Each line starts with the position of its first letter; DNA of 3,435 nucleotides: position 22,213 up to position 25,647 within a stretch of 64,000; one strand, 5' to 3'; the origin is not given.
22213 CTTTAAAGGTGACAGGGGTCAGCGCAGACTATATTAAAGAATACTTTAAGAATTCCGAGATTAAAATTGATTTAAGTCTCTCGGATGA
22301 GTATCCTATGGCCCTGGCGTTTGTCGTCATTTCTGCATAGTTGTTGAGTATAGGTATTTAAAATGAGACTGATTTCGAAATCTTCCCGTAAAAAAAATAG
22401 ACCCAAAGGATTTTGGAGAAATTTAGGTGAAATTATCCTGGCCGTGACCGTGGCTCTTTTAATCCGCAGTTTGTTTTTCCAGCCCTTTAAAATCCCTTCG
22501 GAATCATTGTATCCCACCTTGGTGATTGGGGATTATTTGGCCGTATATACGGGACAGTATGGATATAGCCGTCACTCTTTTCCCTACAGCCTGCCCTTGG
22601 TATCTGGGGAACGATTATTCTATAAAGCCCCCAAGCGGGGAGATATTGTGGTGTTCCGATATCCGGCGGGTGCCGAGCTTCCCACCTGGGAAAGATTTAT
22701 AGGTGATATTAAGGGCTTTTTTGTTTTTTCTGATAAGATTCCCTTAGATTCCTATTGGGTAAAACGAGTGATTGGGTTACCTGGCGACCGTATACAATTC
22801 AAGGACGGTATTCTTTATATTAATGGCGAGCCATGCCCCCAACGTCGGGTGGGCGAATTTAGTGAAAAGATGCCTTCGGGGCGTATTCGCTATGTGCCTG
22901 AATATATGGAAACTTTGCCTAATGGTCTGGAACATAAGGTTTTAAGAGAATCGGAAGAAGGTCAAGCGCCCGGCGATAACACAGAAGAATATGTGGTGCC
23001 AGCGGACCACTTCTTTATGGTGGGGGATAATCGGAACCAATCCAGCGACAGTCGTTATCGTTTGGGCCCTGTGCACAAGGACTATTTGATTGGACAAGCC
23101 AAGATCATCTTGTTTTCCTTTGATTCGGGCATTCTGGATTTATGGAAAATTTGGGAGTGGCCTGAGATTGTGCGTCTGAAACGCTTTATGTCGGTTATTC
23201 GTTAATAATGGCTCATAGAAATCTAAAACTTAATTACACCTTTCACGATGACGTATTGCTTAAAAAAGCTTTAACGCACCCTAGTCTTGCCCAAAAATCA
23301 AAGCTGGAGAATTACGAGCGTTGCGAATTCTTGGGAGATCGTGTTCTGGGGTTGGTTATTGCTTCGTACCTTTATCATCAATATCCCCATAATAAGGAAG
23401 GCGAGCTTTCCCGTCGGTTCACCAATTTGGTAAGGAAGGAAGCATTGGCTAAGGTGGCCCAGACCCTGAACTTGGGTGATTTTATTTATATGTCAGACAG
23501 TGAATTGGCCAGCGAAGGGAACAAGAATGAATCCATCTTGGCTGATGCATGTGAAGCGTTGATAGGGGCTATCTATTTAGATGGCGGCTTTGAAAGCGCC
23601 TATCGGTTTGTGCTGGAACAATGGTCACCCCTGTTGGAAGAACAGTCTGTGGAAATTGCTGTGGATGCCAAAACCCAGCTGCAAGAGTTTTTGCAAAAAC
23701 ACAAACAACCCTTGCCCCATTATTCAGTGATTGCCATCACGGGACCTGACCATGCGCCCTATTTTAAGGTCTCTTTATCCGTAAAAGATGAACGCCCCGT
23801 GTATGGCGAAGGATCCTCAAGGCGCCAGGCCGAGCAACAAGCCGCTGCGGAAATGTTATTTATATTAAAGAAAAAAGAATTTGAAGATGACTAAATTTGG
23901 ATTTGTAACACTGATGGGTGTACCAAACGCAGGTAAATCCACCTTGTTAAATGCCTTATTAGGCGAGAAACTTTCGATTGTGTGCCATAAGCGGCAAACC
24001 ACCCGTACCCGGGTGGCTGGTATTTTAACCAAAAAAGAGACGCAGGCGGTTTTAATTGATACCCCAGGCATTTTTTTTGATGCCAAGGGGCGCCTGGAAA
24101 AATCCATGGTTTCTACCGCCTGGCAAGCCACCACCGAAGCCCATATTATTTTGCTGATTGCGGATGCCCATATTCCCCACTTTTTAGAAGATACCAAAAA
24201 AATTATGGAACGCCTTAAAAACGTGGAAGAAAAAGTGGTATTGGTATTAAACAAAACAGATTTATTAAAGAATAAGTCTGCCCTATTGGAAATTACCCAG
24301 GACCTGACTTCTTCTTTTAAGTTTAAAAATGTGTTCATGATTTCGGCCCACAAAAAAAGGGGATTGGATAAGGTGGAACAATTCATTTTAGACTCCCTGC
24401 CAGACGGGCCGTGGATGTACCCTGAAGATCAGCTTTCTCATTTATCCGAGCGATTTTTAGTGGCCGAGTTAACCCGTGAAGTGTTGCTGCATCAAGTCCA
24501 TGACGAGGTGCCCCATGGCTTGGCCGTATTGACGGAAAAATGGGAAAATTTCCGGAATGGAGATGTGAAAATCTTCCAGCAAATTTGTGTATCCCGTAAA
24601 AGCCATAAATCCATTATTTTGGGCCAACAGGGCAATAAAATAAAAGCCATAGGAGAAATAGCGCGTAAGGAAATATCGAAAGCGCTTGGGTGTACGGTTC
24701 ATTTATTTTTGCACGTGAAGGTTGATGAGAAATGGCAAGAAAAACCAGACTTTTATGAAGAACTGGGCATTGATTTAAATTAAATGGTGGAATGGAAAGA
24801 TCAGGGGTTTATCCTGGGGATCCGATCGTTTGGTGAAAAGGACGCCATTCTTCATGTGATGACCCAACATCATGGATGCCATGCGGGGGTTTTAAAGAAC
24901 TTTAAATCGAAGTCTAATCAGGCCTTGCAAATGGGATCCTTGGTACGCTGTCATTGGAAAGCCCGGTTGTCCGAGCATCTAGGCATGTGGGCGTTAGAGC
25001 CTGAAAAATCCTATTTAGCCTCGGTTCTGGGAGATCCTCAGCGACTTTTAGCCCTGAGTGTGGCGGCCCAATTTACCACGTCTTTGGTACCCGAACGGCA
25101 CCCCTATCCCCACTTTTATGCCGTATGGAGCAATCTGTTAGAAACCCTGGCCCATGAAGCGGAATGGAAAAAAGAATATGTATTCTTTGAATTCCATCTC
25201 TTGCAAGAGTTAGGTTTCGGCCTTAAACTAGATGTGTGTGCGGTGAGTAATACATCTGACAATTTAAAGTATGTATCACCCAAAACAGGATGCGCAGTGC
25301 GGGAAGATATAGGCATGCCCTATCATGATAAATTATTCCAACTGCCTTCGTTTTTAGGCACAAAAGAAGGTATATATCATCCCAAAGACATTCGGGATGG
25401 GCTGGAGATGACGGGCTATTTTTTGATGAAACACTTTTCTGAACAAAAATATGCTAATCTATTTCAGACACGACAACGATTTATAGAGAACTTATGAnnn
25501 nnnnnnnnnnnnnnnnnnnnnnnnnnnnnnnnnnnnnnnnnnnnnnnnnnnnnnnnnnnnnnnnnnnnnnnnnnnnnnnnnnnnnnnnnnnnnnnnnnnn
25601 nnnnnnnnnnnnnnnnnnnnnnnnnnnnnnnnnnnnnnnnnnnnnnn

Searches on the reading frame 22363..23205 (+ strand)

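Call 65: search_protein_families(library=pfam, proteins=[window:22363-23205:+], max_evalue=0.00001)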
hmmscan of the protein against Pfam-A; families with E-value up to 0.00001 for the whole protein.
window:22363-23205:+ (280 aa): 1 family
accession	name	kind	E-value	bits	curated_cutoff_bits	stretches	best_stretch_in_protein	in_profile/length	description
PF10502.14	Peptidase_S26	-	8.4e-43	146.7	22.9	1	23-250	7-167/168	Signal peptidase, peptidase S26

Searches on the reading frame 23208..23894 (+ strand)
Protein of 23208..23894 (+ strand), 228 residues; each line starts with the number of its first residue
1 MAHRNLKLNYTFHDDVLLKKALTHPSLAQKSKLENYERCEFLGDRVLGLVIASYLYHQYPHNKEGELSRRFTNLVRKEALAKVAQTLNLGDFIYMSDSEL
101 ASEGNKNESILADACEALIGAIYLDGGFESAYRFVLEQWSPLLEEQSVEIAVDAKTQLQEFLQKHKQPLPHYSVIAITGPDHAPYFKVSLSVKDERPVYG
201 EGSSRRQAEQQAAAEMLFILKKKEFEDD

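Call 65: search_protein_families(library=pfam, proteins=[window:23208-23894:+], max_evalue=0.00001)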
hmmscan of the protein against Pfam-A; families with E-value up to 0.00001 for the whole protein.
window:23208-23894:+ (228 aa): 3 families
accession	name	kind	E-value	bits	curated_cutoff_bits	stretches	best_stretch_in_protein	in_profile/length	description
PF14622.11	Ribonucleas_3_3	-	4.4e-37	127.5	35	1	14-138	1-123/128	Ribonuclease-III-like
PF00636.31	Ribonuclease_3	-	5.2e-25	88.6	27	1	37-127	1-102/102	Ribonuclease III domain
PF00035.32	dsrm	-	1.2e-16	61.4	23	1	154-217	1-63/66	Double-stranded RNA binding motif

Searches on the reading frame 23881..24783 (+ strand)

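Call 65: search_protein_families(library=pfam, proteins=[window:23881-24783:+], max_evalue=0.00001)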
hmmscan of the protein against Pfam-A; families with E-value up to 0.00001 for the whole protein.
window:23881-24783:+ (300 aa): 9 families
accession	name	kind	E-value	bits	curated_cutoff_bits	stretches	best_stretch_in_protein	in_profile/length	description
PF01926.29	MMR_HSR1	-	1.5e-23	83.5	21.9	1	9-125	2-113/113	50S ribosome-binding GTPase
PF02421.24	FeoB_N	-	4.6e-17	62.4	27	1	9-167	3-154/156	Ferrous iron transport protein B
PF07650.23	KH_2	-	1.4e-14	54.1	22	1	209-286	1-78/78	KH domain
PF00350.29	Dynamin_N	-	2.2e-10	41.3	27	0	45-125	92-167/168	Dynamin family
PF03193.22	RsgA_GTPase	-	1.8e-09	38.1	30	0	8-64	108-168/174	RsgA GTPase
PF10662.15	PduV-EutP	-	4.7e-09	36.6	21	1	9-169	4-141/143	Ethanolamine utilisation - propanediol utilisation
PF04548.22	AIG1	-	7.1e-08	32.5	27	1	10-133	4-133/212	AIG1 family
PF00009.33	GTP_EFTU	-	1.7e-07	31.5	26.5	0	41-174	56-187/188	Elongation factor Tu GTP binding domain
PF02492.25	cobW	-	5.9e-06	26.4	20.7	0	34-142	62-169/180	CobW/HypB/UreG, nucleotide-binding domain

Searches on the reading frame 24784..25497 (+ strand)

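Call 65: search_protein_families(library=pfam, proteins=[window:24784-25497:+], max_evalue=0.00001)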
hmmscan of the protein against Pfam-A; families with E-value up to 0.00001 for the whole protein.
window:24784-25497:+ (237 aa): 2 families
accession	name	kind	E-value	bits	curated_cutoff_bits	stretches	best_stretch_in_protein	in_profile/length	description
PF02565.21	RecO_C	-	6.6e-20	71.9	22.1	1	83-218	2-149/157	Recombination protein O C terminal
PF11967.14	RecO_N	-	1.2e-12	48.2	27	1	1-67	1-69/80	Recombination protein O N terminal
